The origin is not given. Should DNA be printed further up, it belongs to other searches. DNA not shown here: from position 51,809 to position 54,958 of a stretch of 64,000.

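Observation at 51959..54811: In-frame fusion of a tungsten/molybdenum-type aldehyde:ferredoxin oxidoreductase with an Fe-alcohol dehydrogenase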

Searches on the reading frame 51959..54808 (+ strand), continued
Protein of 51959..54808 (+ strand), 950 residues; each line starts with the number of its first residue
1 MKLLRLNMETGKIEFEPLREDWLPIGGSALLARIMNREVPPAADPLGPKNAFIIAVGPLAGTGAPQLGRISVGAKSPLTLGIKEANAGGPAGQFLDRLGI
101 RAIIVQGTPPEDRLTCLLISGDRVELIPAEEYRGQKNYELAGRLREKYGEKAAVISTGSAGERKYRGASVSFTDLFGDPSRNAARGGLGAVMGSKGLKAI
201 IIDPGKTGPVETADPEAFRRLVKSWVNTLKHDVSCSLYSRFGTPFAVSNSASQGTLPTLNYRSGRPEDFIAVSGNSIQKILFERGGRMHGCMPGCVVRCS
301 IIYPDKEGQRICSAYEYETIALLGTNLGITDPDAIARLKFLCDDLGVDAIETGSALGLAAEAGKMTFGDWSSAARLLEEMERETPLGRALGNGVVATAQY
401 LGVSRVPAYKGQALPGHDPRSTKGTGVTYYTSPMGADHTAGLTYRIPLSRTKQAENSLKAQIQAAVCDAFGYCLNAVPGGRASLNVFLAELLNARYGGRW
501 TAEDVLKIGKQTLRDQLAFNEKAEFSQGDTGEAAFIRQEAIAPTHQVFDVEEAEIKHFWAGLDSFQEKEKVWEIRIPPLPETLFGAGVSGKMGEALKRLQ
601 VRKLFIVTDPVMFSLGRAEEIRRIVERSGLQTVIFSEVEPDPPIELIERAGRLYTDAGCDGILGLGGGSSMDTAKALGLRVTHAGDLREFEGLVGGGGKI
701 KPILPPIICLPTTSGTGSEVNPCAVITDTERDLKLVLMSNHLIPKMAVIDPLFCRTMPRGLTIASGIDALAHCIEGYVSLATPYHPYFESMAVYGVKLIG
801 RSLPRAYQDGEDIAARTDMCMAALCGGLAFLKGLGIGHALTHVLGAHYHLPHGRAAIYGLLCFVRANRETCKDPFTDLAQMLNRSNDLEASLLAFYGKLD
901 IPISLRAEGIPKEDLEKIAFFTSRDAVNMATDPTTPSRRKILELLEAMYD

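Call 10: find_related_loci(query=window:51959-54808:+, collection=genome_contigs, flank=10000)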
Query window:51959-54808:+ (950 aa) in genome_contigs; peptide patterns used: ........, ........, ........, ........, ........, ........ (x = any residue, [..] = any of these).
216 stretches matched a pattern; 138 encode a relative of the query (tblastn E <= 1e-3); the best 80 are kept; 80 distinct loci.
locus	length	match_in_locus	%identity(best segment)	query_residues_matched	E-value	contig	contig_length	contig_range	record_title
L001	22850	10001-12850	92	1-950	0e+0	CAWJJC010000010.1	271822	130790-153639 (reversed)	MAG: uncultured delta proteobacterium isolate MFD05442.bin.2.211 genome assembly, contig: contig_17745, whole genome sho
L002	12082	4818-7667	87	1-950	0e+0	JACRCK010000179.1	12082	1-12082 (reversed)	MAG: Deltaproteobacteria bacterium isolate NC_groundwater_1644_Pr3_B-0.1um_57_11 SR-2_scaffold_141_1527792, whole genome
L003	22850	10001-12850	78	1-950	0e+0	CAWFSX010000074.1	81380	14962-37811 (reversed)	MAG: uncultured delta proteobacterium isolate MFD00709.bin.2.41 genome assembly, contig: contig_70006, whole genome shot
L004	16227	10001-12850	78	1-950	0e+0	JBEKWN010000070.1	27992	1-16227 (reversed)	MAG: Thermodesulfobacteriota bacterium isolate SPRUCE 629 SPRUCE_629_70, whole genome shotgun sequence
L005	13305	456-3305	77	1-950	0e+0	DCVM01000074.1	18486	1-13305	MAG TPA_asm: Syntrophaceae bacterium UBA2188 UBA2188_contig_12698, whole genome shotgun sequence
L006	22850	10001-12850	77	1-950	0e+0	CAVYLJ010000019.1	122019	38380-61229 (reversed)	MAG: uncultured delta proteobacterium isolate MFD01299.bin.2.76 genome assembly, contig: contig_38310, whole genome shot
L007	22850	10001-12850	77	1-950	0e+0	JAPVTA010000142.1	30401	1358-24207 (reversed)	MAG: Thermodesulfobacteriota bacterium isolate MW3_metabat.11 k97_335516, whole genome shotgun sequence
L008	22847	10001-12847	76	1-950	0e+0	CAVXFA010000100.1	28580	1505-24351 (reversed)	MAG: uncultured delta proteobacterium isolate MFD04408.bin.1.124 genome assembly, contig: contig_83980, whole genome sho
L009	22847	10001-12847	77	1-949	0e+0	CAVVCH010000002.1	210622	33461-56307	MAG: uncultured delta proteobacterium isolate MFD02809.bin.1.206 genome assembly, contig: contig_107443, whole genome sh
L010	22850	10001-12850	76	1-950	0e+0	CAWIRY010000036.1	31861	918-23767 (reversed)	MAG: uncultured delta proteobacterium isolate MFD03323.bin.1.124 genome assembly, contig: contig_183804, whole genome sh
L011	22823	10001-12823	77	1-941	0e+0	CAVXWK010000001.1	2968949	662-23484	MAG: uncultured delta proteobacterium isolate MFD04492.bin.2.7 genome assembly, contig: contig_16283, whole genome shotg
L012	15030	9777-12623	76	1-950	0e+0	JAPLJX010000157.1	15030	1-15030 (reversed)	MAG: Deltaproteobacteria bacterium isolate LacPavin_0818_WC55_MAG_56_7 LacPavin_0818_WC55_scaffold_28158, whole genome s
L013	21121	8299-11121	77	1-941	0e+0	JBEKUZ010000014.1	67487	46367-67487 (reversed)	MAG: Thermodesulfobacteriota bacterium isolate SPRUCE 593 SPRUCE_593_14, whole genome shotgun sequence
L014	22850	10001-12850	76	1-950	0e+0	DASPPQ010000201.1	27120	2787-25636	MAG TPA_asm: Thermodesulfobacteriota bacterium isolate SMAG_U12177 k141_1556011, whole genome shotgun sequence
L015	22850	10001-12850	77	1-950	0e+0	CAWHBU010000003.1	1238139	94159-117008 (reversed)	MAG: uncultured delta proteobacterium isolate MFD03726.bin.2.155 genome assembly, contig: contig_10500, whole genome sho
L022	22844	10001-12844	71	1-950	0e+0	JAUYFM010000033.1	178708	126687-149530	MAG: Smithellaceae bacterium isolate C21_metabat.bin.13 C21_k141_72654, whole genome shotgun sequence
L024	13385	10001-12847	71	1-950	0e+0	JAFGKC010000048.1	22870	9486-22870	MAG: Syntrophaceae bacterium isolate Zod_Metabat.309 k87_3014752, whole genome shotgun sequence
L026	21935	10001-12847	70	1-950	0e+0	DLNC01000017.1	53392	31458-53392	MAG TPA_asm: Syntrophaceae bacterium UBA7520 UBA7520_contig_239, whole genome shotgun sequence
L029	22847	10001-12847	69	1-950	0e+0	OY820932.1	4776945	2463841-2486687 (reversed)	MAG: Smithellaceae bacterium isolate 90efb5c7-b315-4df1-98b9-9b59cc098579 genome assembly, chromosome: 1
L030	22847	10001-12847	68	1-950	0e+0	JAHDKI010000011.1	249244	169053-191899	MAG: Syntrophaceae bacterium isolate LM1-B42D k141_56788, whole genome shotgun sequence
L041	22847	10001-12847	69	1-950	0e+0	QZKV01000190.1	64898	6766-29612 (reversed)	MAG: Desulfobacteraceae bacterium isolate SURF_4 Ga0104751_1000528, whole genome shotgun sequence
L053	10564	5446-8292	70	1-950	0e+0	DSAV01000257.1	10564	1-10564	MAG TPA_asm: Deltaproteobacteria bacterium isolate SpSt-1157 Ga0129302_1003583, whole genome shotgun sequence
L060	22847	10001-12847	72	1-950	0e+0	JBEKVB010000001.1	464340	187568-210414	MAG: Smithellaceae bacterium isolate SPRUCE 595 SPRUCE_595_1, whole genome shotgun sequence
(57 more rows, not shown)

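Call 17: find_encoding_contigs(protein=window:51959-54808:+, flank=10000, max_places=4)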
Protein window:51959-54808:+ (950 aa): no gene with exactly this product is on record in the collection.
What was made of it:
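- Tried and rejected: The exact protein is not in the contig index (call 17), so I used cross-assembly conservation instead.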
